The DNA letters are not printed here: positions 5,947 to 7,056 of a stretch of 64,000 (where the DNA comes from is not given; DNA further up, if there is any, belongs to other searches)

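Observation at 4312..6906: TPR protein carrying six near-identical 126-bp DNA tandem repeats and an NB-ARC-like N-terminal remnant lacking a P-loop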

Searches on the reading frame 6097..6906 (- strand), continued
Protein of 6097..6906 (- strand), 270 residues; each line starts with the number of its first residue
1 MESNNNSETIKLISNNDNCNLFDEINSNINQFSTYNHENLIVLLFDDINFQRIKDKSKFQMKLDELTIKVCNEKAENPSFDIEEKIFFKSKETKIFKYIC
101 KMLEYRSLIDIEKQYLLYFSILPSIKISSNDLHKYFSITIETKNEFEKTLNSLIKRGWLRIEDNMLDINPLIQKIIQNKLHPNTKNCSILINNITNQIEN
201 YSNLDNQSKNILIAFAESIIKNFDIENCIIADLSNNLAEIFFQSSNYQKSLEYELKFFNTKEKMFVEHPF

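Call 61: search_protein_families(library=padloc, proteins=[P0005, P0010, P0016, P0046, P0077, P0004, P0011, P0006, P0126], max_evalue=0.01)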
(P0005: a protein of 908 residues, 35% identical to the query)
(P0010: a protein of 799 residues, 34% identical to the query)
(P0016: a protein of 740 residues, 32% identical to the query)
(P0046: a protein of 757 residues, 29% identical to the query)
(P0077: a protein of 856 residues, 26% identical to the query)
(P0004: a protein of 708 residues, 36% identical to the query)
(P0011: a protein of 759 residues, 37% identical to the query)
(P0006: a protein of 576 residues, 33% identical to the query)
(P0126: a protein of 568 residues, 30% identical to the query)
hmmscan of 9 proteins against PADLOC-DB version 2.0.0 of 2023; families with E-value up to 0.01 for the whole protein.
P0005 (908 aa): 11 families
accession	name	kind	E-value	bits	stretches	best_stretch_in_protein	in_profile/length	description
PDLC01169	TPR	-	9.8e-20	69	3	762-892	105-230/252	TPR repeats containing protein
PDLC04772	PDC-M68A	-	1.7e-11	42.6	1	9-63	57-111/253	-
PDLC00746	Effector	-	1.8e-10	38.4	1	7-67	66-125/389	Endonuclease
PDLC04773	PDC-M68A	-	4.6e-10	37.9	1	17-62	3-48/200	-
PDLC00406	SduA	-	5.5e-10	37.8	1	6-60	62-116/326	DUF4263 domain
PDLC01997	SAVED1--SAVED_HNH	-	3.1e-09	34.8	1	8-58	54-105/368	-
PDLC00739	Effector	-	3.5e-09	34.4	1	8-62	58-113/378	Endonuclease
PDLC00749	Effector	-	5.9e-07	26.9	1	14-56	72-116/395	Endonuclease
PDLC00740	Effector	-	0.00054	16.9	1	20-59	80-119/391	Endonuclease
PDLC01998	SAVED1--SAVED_HNH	-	0.0013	15.6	1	21-59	177-216/506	-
PDLC00743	Effector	-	0.0041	14.3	1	18-59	63-106/384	Endonuclease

P0010 (799 aa): 2 families
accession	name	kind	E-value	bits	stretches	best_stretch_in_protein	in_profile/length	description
PDLC01169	TPR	-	9.1e-17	59.3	2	611-735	109-228/252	TPR repeats containing protein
PDLC05014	PDC-S41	-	0.0089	12.4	0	137-224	233-321/657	-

P0016 (740 aa): 2 families
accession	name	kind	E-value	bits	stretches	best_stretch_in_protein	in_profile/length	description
PDLC01169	TPR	-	5.7e-05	20.6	0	430-536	160-229/252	TPR repeats containing protein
PDLC04140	mad8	-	0.0047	14.5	0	57-263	15-101/314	mads_8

P0046 (757 aa): 0 families

P0077 (856 aa): 4 families
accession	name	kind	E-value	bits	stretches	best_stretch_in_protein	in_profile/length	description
PDLC04917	PDC-S12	-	0.0001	20.3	1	829-854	191-216/218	-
PDLC00872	E2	-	0.0015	16.1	1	816-854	152-186/216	E2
PDLC04140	mad8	-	0.0017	15.9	0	190-389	22-133/314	mads_8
PDLC02416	Aga_REase-TIR-PNTD1-PNTD2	-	0.0093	12.7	0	2-78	2-77/572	Class I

P0004 (708 aa): 1 family
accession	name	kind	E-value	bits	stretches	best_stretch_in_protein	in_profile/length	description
PDLC01169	TPR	-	1.3e-10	39.1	1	439-597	109-244/252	TPR repeats containing protein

P0011 (759 aa): 1 family
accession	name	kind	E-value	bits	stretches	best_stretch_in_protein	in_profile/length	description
PDLC01169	TPR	-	7.5e-07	26.8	1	575-731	109-235/252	TPR repeats containing protein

P0006 (576 aa): 1 family
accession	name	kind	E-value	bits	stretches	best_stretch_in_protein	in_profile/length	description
PDLC01169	TPR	-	5.8e-09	33.7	1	430-546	109-220/252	TPR repeats containing protein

P0126 (568 aa): 2 families
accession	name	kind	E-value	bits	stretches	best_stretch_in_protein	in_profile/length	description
PDLC01169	TPR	-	1.5e-14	52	3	362-505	109-229/252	TPR repeats containing protein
PDLC01078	C3a156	-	9.2e-05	20.2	0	416-481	55-119/268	oxidoreductase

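Call 66: list_cluster_members(proteins=[P0001, P0006, P0126])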
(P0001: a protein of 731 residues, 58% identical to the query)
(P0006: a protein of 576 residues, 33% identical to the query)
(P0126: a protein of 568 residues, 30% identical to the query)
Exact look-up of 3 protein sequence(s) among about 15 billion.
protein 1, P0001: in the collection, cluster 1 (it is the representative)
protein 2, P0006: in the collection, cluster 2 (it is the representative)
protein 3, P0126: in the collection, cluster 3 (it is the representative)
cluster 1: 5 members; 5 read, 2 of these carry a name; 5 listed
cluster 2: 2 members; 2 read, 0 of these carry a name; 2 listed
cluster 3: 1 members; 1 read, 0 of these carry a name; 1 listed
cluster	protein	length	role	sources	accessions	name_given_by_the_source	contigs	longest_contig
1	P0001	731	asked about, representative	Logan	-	-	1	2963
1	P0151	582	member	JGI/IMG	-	tetratricopeptide (TPR) repeat protein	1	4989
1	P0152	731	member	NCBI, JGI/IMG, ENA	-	tetratricopeptide (TPR) repeat protein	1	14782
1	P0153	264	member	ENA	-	-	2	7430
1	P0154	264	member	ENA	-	-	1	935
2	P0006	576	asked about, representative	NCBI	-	-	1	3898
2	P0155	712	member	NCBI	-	-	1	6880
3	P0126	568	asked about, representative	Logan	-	-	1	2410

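Call 67: find_encoding_contigs(protein=P0152, flank=10000, max_places=4)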
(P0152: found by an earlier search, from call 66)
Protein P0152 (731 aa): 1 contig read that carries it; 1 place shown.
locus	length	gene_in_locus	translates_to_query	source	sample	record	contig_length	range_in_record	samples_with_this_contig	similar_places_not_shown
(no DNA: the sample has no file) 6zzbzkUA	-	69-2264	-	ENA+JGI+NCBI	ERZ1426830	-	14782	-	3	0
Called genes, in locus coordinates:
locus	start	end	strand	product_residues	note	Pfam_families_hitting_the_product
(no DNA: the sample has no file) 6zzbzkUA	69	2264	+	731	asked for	PF07719:TPR_2 (faint), PF13176:TPR_7 (faint), PF13181:TPR_8 (faint), PF13424:TPR_12, PF13424:TPR_12, PF24885:TPR_NPHP3, PF13374:TPR_10 (weak), PF13424:TPR_12 (weak), +1 more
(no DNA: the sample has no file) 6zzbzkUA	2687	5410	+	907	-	PF15902:Sortilin-Vps10, PF18962:Por_Secre_tail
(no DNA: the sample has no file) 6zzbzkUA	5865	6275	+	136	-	-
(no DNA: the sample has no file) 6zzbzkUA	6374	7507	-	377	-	PF06074:Portal_Mu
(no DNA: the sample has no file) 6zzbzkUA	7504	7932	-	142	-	-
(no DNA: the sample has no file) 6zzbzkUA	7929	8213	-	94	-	-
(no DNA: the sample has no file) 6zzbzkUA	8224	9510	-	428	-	-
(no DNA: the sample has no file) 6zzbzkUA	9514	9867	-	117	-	-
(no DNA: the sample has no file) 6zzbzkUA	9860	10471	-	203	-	-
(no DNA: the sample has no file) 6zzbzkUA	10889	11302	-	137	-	PF07030:Phage_Mu_Gp36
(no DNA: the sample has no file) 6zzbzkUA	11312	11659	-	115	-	-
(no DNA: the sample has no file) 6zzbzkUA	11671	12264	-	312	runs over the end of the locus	PF03864:Phage_cap_E (weak)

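Call 75: find_related_loci(query=A3, collection=viral_contigs, flank=8000)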
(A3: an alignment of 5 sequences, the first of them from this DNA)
Query A3 (268 aa) in viral_contigs; peptide patterns used: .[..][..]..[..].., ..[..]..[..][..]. (x = any residue, [..] = any of these).
91 stretches matched a pattern, but none encodes a relative of the query by tblastn (E <= 1e-3).

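Call 77: search_solved_structures(query=A4, max_evalue=1, show_alignments=2)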
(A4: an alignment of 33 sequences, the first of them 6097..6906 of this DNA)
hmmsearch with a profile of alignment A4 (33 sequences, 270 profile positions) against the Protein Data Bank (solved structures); distinct sequences matched with E-value up to 1: 72 (the best 60 are shown).
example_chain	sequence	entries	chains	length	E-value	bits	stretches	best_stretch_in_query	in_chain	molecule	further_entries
9qhb_A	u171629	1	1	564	1.7e-20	76.6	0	234-263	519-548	Engineered tetratricopeptide repeat protein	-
7obi_A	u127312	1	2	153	8.5e-19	71.1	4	231-265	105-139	CTPR-rv4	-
8bu0_A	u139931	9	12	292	1e-14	57.7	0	233-261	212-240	Consensus tetratricopeptide repeat protein | Crystal structure of an 8-repeat consensus TPR superhelix with Zinc. | Monomer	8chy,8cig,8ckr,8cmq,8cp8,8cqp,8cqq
9qhc_A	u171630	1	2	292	1.1e-12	51.1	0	234-261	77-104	Engineered tetratricopeptide repeat protein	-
7ai4_A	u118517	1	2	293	1.2e-12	50.9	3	225-270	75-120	Isoform C of Kinesin light chain 1,Isoform C of Kinesin light chain 1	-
5oj8_A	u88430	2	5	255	4.7e-12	49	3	225-270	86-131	Kinesin light chain 1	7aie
3nf1_A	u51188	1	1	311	5.8e-12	48.7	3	225-270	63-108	Kinesin light chain 1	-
6fuz_A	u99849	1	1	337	1.1e-11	47.7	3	225-270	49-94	Kinesin light chain 1,Kinesin light chain 1,C-Jun-amino-terminal kinase-interacting protei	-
6fv0_A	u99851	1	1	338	1.2e-11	47.7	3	225-270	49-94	Kinesin light chain 1,Torsin-1A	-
6swu_A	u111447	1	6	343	1.2e-11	47.6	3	225-270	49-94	Kinesin light chain 1,Kinesin light chain 1,TPR domain of kinesin light chain 1 in complex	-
9gzg_A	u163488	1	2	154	1.8e-11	47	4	231-263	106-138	Engineered CTPR protein with glutamic acids for conductivity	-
3edt_B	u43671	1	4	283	7.1e-10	41.8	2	225-270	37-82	Kinesin light chain 2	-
3zfw_A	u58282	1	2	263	1.3e-09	40.9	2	225-270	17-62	KINESIN LIGHT CHAIN 2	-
3ceq_A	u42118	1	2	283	1.7e-09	40.6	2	225-270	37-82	Kinesin light chain 2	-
6ejn_A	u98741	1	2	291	1.8e-09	40.5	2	225-270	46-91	Kinesin light chain 2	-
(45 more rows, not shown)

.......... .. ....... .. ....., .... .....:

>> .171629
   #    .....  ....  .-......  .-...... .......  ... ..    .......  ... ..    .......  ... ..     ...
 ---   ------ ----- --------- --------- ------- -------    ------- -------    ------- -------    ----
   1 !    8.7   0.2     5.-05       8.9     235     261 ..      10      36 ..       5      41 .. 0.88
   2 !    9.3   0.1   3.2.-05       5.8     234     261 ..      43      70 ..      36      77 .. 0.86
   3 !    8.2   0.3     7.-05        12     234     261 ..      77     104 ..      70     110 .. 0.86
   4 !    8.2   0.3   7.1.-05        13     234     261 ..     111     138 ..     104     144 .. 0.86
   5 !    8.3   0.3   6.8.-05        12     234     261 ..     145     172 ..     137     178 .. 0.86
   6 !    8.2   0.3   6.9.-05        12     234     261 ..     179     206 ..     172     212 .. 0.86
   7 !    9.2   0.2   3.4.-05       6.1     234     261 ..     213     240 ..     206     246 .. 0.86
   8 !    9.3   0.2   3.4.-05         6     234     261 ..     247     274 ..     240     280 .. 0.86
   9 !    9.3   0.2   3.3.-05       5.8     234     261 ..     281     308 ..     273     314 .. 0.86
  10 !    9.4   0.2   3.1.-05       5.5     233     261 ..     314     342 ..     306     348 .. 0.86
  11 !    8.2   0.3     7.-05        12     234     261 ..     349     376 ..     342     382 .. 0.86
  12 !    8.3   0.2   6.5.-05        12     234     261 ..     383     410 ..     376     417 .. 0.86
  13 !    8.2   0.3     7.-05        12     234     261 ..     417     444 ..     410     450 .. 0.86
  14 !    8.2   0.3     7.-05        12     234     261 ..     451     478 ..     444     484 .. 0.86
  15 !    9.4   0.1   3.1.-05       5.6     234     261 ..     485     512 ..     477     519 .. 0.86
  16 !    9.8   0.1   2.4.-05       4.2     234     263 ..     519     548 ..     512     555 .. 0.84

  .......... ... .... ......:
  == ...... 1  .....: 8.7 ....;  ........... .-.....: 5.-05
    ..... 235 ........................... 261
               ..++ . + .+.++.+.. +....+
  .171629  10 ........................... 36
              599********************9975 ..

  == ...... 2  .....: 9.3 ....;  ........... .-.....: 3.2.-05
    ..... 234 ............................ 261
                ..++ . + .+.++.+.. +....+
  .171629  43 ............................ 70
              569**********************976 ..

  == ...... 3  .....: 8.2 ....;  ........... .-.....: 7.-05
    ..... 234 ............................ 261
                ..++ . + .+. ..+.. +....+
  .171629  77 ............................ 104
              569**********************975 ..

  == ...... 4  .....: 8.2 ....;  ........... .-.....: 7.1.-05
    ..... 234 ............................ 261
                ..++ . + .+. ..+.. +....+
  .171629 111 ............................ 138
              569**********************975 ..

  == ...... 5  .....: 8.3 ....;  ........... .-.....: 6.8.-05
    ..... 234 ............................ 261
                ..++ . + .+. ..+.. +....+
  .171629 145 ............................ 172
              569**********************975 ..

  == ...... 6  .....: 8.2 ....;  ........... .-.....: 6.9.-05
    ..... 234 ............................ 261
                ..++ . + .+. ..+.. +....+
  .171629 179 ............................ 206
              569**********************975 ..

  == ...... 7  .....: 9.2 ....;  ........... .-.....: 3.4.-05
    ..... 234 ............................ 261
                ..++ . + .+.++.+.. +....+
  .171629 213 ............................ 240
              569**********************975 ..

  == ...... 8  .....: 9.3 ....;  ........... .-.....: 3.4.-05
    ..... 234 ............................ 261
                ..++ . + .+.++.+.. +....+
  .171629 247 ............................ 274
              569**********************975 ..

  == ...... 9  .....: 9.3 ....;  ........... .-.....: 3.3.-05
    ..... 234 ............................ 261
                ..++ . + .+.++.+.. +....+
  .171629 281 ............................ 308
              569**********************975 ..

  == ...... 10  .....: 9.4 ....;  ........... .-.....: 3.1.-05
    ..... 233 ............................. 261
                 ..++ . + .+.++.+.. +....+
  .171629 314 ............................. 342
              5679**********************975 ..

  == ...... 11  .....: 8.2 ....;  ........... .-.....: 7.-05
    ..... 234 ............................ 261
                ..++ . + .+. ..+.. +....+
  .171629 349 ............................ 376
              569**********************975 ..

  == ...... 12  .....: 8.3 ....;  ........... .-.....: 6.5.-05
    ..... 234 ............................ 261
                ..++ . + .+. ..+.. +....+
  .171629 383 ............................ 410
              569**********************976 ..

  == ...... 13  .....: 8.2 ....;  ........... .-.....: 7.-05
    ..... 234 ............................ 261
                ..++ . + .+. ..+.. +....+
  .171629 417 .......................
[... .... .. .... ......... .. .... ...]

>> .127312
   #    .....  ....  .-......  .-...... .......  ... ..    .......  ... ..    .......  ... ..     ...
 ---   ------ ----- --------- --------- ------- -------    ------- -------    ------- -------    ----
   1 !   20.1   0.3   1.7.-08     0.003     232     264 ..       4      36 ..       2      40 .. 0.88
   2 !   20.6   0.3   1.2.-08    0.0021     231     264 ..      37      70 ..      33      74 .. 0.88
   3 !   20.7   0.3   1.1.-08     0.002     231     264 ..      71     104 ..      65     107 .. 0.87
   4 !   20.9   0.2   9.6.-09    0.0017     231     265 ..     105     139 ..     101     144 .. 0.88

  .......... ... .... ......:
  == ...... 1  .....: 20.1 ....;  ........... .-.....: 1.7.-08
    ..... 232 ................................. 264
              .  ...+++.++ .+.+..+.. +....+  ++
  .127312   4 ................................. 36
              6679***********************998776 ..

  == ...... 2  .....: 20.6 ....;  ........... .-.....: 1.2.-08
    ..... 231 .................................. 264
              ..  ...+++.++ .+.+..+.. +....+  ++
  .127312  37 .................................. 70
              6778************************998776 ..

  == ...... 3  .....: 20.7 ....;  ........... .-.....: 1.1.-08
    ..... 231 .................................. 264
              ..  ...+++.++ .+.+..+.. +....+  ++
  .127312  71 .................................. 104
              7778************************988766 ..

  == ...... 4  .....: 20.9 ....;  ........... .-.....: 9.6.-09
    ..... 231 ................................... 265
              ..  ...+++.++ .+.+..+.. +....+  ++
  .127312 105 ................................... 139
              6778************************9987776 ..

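Call 78: find_encoding_contigs(protein=P0155, flank=6000, max_places=3)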
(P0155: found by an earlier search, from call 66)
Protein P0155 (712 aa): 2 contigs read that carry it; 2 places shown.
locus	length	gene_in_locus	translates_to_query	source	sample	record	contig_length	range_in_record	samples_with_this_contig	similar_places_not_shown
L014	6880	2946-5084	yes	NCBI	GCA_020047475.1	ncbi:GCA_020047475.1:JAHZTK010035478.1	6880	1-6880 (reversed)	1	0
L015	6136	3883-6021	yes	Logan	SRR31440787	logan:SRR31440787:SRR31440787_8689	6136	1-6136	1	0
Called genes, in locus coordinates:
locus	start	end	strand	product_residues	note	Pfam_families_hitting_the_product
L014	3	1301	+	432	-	?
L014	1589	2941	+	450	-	PF13401:AAA_22 (faint)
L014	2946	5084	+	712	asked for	PF13181:TPR_8 (faint), PF00515:TPR_1 (faint), PF07719:TPR_2 (faint), PF13176:TPR_7 (faint), PF13424:TPR_12, PF24885:TPR_NPHP3, PF13374:TPR_10 (weak), PF13424:TPR_12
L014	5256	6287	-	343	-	PF01384:PHO4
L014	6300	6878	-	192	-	?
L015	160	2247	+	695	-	PF11551:Omp28, PF18962:Por_Secre_tail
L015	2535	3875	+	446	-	PF13401:AAA_22 (faint)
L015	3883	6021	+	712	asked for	PF13181:TPR_8 (faint), PF00515:TPR_1 (faint), PF07719:TPR_2 (faint), PF13176:TPR_7 (faint), PF13424:TPR_12, PF24885:TPR_NPHP3, PF13374:TPR_10 (weak), PF13424:TPR_12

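Call 79: find_encoding_contigs(protein=P0126, flank=6000, max_places=3)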
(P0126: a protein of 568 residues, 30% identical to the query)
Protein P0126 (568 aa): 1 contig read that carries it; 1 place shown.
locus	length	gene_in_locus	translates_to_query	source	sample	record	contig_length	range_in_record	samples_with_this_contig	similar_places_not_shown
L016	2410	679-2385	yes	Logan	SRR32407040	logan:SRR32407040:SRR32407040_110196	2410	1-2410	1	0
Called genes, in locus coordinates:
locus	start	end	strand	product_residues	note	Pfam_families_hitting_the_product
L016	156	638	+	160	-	PF13302:Acetyltransf_3, PF13523:Acetyltransf_8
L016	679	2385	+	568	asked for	PF24885:TPR_NPHP3, PF13424:TPR_12, PF00515:TPR_1, PF13374:TPR_10, PF13424:TPR_12, PF17874:TPR_MalT, PF13374:TPR_10, PF13424:TPR_12, +20 more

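Call 80: find_encoding_contigs(protein=P0151, flank=6000, max_places=3)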
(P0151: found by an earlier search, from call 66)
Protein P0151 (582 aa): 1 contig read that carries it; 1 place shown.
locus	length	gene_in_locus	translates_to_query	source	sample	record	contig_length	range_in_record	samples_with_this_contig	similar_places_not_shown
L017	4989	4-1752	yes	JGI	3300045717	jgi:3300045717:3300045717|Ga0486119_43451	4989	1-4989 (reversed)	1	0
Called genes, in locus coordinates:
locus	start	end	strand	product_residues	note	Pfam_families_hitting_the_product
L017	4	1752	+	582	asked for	PF07719:TPR_2 (faint), PF13176:TPR_7 (faint), PF13181:TPR_8 (faint), PF13424:TPR_12, PF13424:TPR_12, PF24885:TPR_NPHP3, PF13374:TPR_10 (weak), PF13424:TPR_12 (weak), +1 more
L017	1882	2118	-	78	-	-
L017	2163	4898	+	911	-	PF15902:Sortilin-Vps10, PF18962:Por_Secre_tail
